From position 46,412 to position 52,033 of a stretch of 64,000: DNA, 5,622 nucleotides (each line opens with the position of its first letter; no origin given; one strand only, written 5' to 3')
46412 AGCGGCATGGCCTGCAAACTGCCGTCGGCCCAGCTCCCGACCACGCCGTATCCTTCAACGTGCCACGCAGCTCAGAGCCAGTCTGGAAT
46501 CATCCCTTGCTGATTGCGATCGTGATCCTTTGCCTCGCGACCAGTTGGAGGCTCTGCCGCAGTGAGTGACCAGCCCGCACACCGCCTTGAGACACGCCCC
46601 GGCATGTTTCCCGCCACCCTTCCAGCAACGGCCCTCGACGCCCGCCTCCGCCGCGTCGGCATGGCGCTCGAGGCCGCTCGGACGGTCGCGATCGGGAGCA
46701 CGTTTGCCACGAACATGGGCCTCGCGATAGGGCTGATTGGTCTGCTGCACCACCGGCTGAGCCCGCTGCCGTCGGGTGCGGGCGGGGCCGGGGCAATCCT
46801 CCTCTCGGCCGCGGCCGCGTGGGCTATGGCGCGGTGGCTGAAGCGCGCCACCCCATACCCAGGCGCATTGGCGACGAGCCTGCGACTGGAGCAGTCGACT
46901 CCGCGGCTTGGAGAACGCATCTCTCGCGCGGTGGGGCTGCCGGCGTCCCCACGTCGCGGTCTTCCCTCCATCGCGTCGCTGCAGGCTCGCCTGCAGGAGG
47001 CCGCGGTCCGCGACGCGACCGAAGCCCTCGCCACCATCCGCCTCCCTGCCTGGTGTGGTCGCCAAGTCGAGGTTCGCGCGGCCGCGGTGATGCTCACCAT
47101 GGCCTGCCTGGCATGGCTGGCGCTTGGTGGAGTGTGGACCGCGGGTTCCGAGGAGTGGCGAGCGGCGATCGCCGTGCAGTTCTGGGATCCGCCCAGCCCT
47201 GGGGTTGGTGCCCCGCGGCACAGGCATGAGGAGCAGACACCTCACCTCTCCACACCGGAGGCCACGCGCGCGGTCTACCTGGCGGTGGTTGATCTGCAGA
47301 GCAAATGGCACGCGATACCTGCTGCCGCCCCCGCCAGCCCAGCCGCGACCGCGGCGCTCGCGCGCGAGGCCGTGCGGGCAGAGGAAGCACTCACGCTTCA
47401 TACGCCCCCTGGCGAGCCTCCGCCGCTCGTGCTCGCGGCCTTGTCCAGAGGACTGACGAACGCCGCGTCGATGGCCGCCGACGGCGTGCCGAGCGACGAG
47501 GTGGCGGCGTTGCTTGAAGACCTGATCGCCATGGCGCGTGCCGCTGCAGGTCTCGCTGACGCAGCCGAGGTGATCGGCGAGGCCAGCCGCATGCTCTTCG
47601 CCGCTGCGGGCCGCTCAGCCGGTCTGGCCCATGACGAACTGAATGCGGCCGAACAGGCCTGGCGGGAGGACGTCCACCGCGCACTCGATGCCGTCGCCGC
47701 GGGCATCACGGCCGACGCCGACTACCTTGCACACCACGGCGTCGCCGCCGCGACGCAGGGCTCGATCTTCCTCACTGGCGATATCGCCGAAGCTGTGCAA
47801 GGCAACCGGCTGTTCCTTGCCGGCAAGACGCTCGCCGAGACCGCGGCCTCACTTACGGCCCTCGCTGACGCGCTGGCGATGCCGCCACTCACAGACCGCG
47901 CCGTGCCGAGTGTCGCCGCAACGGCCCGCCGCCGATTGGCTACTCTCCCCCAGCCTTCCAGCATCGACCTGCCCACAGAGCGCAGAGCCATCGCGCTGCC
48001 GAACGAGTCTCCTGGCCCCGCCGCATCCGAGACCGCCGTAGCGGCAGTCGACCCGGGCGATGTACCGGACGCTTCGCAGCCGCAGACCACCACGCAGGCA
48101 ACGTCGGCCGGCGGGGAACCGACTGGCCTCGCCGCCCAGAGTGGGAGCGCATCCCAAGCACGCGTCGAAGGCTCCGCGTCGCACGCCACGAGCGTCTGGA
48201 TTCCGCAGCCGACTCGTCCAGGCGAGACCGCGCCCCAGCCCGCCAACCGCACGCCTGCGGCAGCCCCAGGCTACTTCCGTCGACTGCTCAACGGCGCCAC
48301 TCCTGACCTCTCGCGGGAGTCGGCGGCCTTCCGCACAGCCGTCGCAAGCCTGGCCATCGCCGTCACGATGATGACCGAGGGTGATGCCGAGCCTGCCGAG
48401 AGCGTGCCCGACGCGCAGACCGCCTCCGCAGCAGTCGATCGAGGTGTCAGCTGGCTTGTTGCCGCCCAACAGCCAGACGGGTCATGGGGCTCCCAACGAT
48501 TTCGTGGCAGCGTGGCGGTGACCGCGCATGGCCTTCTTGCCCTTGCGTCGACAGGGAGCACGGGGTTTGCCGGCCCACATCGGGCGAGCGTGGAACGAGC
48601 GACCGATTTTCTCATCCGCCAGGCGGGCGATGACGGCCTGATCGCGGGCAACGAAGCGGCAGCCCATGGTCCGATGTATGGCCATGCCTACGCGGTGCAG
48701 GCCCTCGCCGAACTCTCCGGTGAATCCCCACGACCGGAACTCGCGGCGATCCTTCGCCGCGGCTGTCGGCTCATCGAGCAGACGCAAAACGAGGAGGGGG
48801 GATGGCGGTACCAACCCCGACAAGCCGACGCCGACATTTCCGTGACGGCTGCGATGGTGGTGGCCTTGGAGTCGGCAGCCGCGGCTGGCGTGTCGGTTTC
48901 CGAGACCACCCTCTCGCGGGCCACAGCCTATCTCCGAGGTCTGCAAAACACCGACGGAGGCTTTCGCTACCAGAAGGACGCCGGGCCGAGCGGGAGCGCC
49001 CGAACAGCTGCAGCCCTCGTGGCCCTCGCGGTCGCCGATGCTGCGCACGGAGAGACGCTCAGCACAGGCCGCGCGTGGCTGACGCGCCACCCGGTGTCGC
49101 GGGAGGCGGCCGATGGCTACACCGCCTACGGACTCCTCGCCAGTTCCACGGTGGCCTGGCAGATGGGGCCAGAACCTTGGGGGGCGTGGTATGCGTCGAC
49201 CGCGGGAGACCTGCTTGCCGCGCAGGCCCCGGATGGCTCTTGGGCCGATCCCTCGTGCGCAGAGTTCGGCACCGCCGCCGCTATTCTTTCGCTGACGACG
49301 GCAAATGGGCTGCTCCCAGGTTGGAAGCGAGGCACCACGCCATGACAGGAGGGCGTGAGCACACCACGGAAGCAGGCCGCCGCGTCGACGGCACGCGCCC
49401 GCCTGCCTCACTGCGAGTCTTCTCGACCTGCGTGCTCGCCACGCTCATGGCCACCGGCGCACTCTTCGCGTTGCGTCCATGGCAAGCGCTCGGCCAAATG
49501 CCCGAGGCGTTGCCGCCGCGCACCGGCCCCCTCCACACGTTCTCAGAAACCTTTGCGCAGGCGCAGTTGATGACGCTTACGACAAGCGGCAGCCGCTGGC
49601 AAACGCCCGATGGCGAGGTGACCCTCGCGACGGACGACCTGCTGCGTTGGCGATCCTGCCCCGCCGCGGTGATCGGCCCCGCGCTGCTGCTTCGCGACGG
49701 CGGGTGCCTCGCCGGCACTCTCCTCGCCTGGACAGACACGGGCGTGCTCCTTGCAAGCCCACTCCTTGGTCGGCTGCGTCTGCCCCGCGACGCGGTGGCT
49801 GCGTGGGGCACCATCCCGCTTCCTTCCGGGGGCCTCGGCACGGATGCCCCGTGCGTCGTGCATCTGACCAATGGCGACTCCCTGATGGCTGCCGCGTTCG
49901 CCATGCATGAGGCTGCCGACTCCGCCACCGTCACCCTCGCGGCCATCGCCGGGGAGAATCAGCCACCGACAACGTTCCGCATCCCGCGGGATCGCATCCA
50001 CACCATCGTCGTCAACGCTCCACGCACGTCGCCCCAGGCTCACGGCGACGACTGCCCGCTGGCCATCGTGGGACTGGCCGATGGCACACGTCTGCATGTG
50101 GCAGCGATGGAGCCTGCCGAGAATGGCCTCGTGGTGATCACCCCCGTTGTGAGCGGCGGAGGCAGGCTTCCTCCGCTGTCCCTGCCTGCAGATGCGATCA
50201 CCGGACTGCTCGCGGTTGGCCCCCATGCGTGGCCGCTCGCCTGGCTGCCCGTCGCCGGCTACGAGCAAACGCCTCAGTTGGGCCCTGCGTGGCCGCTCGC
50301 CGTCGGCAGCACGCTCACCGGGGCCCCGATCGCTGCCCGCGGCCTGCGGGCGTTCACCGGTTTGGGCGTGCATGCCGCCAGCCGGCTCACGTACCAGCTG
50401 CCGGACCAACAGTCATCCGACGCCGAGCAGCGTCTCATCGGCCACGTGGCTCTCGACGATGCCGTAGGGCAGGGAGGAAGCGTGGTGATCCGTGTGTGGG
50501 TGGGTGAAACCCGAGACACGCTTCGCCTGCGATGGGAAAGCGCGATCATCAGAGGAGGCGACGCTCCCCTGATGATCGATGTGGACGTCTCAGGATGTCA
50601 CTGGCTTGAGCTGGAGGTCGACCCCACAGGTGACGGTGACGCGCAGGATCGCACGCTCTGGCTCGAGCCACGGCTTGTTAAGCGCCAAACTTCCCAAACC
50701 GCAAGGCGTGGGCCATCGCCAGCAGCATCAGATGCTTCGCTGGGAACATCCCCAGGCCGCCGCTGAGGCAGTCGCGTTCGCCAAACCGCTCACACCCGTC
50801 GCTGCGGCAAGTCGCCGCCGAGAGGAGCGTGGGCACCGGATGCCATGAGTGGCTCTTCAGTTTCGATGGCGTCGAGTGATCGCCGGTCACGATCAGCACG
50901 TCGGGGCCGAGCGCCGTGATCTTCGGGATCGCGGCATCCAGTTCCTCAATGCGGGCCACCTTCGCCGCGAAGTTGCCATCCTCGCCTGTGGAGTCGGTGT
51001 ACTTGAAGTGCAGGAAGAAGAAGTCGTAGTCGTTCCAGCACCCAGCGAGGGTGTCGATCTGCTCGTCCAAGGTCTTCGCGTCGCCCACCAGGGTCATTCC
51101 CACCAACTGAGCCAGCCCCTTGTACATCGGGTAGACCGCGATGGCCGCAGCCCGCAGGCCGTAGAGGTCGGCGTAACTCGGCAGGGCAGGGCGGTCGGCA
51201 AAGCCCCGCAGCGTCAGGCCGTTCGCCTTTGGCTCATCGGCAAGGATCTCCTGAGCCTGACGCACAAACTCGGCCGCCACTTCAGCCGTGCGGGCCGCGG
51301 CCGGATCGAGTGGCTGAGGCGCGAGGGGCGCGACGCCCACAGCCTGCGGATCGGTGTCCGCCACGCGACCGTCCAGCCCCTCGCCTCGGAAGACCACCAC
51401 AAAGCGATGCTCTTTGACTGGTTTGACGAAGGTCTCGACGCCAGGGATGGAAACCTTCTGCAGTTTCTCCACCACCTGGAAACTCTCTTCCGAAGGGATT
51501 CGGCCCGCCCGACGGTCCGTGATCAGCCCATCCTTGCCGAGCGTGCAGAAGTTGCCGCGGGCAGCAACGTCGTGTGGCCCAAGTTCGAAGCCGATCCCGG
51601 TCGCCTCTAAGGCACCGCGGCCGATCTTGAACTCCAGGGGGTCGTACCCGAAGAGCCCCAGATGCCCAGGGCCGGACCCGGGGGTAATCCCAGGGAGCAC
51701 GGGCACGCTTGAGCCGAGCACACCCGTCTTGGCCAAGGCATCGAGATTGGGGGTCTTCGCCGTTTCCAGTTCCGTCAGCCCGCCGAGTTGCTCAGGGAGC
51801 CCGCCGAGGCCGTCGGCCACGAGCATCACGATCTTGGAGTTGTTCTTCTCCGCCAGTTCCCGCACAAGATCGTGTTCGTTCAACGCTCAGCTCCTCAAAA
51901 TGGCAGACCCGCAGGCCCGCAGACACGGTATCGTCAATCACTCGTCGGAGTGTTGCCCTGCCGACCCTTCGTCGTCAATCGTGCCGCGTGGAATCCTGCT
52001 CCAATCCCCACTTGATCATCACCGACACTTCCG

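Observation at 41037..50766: Tightly coupled five-gene operon (beta-propeller, MoxR, BatA_N protein, toroid-repeat protein, NPCBM protein) lacking DUF58 and vWA partners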

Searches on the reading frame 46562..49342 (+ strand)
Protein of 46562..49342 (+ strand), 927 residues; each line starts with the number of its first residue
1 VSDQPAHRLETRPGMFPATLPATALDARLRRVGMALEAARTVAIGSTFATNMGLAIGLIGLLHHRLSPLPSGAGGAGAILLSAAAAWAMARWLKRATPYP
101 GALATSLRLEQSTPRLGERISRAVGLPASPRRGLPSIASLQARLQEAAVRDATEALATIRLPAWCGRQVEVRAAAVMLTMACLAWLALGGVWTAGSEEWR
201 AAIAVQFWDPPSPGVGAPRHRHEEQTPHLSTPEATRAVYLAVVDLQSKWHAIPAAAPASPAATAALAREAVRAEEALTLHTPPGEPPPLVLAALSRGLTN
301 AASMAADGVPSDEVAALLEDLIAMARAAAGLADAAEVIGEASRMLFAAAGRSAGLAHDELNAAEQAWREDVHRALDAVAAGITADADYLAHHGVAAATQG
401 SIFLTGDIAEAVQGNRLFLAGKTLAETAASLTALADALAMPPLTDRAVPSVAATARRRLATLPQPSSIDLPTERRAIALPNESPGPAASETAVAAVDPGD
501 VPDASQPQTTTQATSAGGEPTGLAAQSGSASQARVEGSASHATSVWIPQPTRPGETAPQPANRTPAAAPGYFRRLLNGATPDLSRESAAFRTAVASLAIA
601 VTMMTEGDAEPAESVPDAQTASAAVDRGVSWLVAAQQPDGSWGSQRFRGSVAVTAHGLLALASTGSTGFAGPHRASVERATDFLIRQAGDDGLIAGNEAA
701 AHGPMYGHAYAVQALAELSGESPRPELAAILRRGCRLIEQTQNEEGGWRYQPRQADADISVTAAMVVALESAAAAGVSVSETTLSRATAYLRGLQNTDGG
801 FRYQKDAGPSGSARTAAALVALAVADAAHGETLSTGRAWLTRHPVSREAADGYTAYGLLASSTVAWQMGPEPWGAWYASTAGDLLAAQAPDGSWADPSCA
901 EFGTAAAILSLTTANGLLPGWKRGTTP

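Call 7: search_protein_families(library=pfam, proteins=[window:46562-49342:+], max_evalue=0.1)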
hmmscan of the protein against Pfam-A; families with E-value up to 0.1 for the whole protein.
window:46562-49342:+ (927 aa): 4 families
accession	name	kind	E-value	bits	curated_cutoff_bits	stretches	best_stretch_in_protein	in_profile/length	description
PF13243.12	SQHop_cyclase_C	-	1.6e-13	50.8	26.1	3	651-749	139-227/319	Squalene-hopene cyclase C-terminal domain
PF00432.27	Prenyltrans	-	2e-05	24.6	26.5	1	678-845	73-210/304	Prenyltransferase alpha-alpha toroid domain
PF13249.12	SQHop_cyclase_N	-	7.1e-05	22.6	26.2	1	732-791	48-103/291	Squalene-hopene cyclase N-terminal domain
PF07678.20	TED_complement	-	0.014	14.9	22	0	624-806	115-301/312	A-macroglobulin TED domain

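Call 8: search_protein_families(library=ncbifam, proteins=[window:46562-49342:+], max_evalue=0.1)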
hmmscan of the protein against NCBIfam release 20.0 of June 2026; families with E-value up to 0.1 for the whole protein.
window:46562-49342:+ (927 aa): 3 families
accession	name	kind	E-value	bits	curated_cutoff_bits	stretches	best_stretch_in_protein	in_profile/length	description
TIGR01787.1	squalene_cyclas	subfamily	5.1e-12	45.2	322.7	2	652-748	438-527/622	squalene/oxidosqualene cyclases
TIGR01507.1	hopene_cyclase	equivalog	1.9e-10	39.8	431.1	2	586-649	558-607/640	squalene--hopene cyclase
TIGR03463.1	osq_cycl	subfamily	2.1e-10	39.6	851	2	711-842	456-594/634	2,3-oxidosqualene cyclase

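Call 92: search_protein_families(library=padloc, proteins=[window:46562-49342:+], max_evalue=0.001)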
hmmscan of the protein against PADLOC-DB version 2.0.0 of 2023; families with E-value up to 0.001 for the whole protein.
window:46562-49342:+ (927 aa): 0 families

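Call 94: predict_structure(protein=window:46562-49342:+)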
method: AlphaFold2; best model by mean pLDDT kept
length: 927 residues; sequences in the alignment: 1
mean_pLDDT: 40.8   pTM: 0.28
mean pLDDT of the five models: 40.8, 35.4, 34.1, 33.5, 30.0
residues with pLDDT >= 90: 0; 70-90: 0; 50-70: 144; < 50: 783
segments of 3 or more residues with pLDDT < 50: 1-4, 6-16, 18-76, 89-91, 93-135, 137-140, 142-144, 146-149, 151-243, 245-247, 249-260, 282-287, 332-338, 352-354, 377-519, 521-677, 679-685, 687-716, 718-728, 743-760, 771-778, 796-818, 821-927
pLDDT, mean of each block of 10 residues (from residue 1): 31 39 38 37 39 45 43 49 49 44 39 41 41 45 49 42 36 39 40 37 30 28 30 45 49 43 54 54 47 57 62 59 52 48 51 53 60 49 47 37 33 32 35 34 31 32 31 28 31 31 33 33 27 27 31 35 26 29 36 40 35 35 43 40 42 45 37 46 48 42 42 46 45 52 44 46 51 46 52 46 41 48 48 39 36 39 35 37 36 35 36 33 28
secondary structure, 60 per line:
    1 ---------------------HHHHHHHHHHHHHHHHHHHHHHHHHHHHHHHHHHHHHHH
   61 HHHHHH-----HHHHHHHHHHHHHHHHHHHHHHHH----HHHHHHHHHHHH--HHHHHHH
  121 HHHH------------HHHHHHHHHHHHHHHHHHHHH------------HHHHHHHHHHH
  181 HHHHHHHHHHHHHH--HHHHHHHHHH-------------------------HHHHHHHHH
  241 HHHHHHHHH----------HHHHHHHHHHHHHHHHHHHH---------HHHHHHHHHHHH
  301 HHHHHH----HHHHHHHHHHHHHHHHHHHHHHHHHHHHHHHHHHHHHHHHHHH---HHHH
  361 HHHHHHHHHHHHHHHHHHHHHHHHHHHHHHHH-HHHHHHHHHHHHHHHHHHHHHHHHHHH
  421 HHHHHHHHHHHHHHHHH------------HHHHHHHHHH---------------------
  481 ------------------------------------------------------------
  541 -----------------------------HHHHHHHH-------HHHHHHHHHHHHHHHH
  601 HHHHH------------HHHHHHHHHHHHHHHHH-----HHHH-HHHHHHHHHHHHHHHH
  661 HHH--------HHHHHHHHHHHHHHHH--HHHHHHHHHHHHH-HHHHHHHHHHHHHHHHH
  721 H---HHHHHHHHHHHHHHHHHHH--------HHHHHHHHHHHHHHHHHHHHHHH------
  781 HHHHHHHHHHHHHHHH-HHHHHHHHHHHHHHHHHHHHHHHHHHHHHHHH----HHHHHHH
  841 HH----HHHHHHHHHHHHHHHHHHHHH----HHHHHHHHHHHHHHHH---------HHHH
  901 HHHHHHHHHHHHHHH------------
elements in order (helices of 4 or more, strands of 3 or more residues): H22-66 H72-95 H100-111 H114-124 H137-157 H170-194 H197-206 H232-249 H260-279 H289-306 H311-353 H357-392 H394-437 H450-459 H570-577 H585-605 H618-634 H640-643 H645-663 H672-687 H690-702 H704-721 H725-743 H752-774 H781-796 H798-829 H834-842 H847-867 H872-887 H897-915

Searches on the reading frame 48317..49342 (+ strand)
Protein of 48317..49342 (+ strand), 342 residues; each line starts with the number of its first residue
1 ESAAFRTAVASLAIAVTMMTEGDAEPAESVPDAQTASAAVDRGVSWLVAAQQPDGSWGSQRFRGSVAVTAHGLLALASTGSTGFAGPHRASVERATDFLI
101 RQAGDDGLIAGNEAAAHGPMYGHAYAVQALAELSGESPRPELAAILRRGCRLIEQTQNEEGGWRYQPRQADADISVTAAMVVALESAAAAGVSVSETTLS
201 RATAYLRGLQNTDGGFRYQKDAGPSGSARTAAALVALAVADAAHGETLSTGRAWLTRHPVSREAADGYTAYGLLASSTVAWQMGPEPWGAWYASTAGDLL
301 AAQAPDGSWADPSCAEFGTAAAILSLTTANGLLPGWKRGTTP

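Call 76: search_solved_structures(query=A5, max_evalue=0.01)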
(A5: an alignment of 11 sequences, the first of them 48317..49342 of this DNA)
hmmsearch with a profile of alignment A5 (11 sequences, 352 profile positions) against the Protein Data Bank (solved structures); distinct sequences matched with E-value up to 0.01: 26.
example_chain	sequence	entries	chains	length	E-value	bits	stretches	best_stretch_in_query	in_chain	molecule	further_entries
2sqc_A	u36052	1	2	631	1.3e-24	89.9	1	141-252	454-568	SQUALENE-HOPENE CYCLASE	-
3sqc_A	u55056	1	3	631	1.3e-24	89.9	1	141-252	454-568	SQUALENE--HOPENE CYCLASE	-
1gsz_A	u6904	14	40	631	3.4e-24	88.5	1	141-252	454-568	SQUALENE--HOPENE CYCLASE | SQUALENE-HOPENE CYCLASE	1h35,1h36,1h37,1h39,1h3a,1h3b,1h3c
7xqz_A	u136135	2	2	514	2.8e-19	72.4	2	98-234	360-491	SQHop_cyclase_C domain-containing protein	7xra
7xr7_A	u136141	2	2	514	3.9e-19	71.9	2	98-234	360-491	SQHop_cyclase_C domain-containing protein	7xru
7xq4_A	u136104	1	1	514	3.9e-19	71.9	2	98-234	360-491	SQHop_cyclase_C domain-containing protein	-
8zg5_A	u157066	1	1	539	1.9e-18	69.6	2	98-235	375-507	Squalene cyclase C-terminal domain-containing protein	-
8zg0_A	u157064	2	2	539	2.8e-18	69.1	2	98-234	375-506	Squalene cyclase C-terminal domain-containing protein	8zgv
8zg1_A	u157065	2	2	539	2.8e-18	69.1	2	98-234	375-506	Squalene cyclase C-terminal domain-containing protein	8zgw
1w6k_A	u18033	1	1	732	2.3e-15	59.5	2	40-116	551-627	LANOSTEROL SYNTHASE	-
1w6j_A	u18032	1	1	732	2.5e-15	59.4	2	40-116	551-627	LANOSTEROL SYNTHASE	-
8j5z_A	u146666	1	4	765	9.5e-13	50.9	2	45-141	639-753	Terpene cyclase/mutase family member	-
5bp8_A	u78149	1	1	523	1e-10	44.2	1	45-113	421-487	Ent-copalyl diphosphate synthase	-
8pak_A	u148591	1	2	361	1.1e-10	44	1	137-337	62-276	Squalene--hopene cyclase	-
6ij1_A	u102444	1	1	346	5.2e-10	41.9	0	97-186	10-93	Prenylcyclase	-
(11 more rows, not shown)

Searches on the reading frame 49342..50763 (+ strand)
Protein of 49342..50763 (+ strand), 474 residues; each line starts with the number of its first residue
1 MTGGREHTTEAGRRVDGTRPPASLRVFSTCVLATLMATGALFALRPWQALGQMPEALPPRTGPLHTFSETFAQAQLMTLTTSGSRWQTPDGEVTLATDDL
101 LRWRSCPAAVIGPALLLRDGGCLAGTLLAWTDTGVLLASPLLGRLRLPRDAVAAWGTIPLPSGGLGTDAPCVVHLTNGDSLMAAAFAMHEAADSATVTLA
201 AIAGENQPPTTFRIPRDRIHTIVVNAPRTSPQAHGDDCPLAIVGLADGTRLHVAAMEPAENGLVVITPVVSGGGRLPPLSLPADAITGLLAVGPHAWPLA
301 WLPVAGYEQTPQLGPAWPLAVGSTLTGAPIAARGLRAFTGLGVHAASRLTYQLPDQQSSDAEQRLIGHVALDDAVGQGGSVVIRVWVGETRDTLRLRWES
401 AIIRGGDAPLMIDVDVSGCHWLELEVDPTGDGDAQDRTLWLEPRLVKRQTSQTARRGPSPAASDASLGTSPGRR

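Call 7: search_protein_families(library=pfam, proteins=[window:49342-50763:+], max_evalue=0.1)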
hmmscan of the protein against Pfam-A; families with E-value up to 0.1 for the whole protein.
window:49342-50763:+ (474 aa): 1 family
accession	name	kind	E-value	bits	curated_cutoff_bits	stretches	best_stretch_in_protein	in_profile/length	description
PF08305.17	NPCBM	-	7.1e-20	71.9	23.9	1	324-445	25-136/137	NPCBM/NEW2 domain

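Call 8: search_protein_families(library=ncbifam, proteins=[window:49342-50763:+], max_evalue=0.1)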
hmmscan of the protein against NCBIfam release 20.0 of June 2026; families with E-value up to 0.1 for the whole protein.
window:49342-50763:+ (474 aa): 0 families

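Call 54: search_protein_families(library=pfam, alignment_id=A3, max_evalue=0.05)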
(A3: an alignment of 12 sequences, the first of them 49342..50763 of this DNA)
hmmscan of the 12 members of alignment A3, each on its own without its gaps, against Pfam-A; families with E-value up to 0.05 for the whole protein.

A. member 1, window:49342-50763:+ (474 aa): 1 family
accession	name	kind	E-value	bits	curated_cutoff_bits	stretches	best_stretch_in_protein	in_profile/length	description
PF08305.17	NPCBM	-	7.1e-20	71.9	23.9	1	324-445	25-136/137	NPCBM/NEW2 domain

B. families by the number of members that match (of 12 scanned): 2 families
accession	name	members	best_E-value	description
PF08305.17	NPCBM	12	7.1e-20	NPCBM/NEW2 domain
PF19997.5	ivWA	1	0.049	vWA domain found in the FtsH ternary systems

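Call 75: search_solved_structures(query=A3, max_evalue=0.01)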
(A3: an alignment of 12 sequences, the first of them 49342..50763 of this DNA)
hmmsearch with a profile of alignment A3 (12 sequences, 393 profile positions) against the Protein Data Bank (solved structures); distinct sequences matched with E-value up to 0.01: 4.
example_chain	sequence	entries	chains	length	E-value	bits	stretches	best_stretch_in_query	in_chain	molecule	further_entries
7js4_A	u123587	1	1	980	3e-07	33.1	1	287-379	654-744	F5/8 type C domain protein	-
8pvs_A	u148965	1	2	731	0.00045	22.6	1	269-373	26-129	Alpha-1,3-galactosidase B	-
2vmh_A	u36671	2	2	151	0.00059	22.2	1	270-374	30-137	FIBRONECTIN TYPE III DOMAIN PROTEIN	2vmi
2vmg_A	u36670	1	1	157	0.00062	22.2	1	270-374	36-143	FIBRONECTIN TYPE III DOMAIN PROTEIN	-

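Call 92: search_protein_families(library=padloc, proteins=[window:49342-50763:+], max_evalue=0.001)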
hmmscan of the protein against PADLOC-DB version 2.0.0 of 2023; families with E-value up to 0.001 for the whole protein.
window:49342-50763:+ (474 aa): 0 families

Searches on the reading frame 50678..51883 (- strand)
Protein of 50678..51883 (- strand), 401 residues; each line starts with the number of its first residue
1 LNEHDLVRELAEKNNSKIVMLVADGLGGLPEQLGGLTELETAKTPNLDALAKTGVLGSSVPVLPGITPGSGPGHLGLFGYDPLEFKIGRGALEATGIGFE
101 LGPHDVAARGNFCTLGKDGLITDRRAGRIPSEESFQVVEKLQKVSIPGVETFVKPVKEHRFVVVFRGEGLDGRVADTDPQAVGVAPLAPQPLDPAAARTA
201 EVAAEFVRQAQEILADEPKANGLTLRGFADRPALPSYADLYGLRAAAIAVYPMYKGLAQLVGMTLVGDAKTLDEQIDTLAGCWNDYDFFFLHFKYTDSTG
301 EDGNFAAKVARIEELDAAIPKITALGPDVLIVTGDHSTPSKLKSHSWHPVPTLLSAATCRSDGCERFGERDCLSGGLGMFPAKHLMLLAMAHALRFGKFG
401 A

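Call 10: search_protein_families(library=pfam, proteins=[window:50678-51883:-], max_evalue=0.001)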
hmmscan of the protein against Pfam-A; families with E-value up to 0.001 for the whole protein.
window:50678-51883:- (401 aa): 2 families
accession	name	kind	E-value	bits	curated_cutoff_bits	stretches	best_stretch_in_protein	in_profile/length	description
PF10143.14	PhosphMutase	-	3e-46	157.8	21.5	1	51-218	1-168/170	2,3-bisphosphoglycerate-independent phosphoglycerate mutase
PF01676.23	Metalloenzyme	-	3e-39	135.5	24.3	1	17-390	2-250/252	Metalloenzyme superfamily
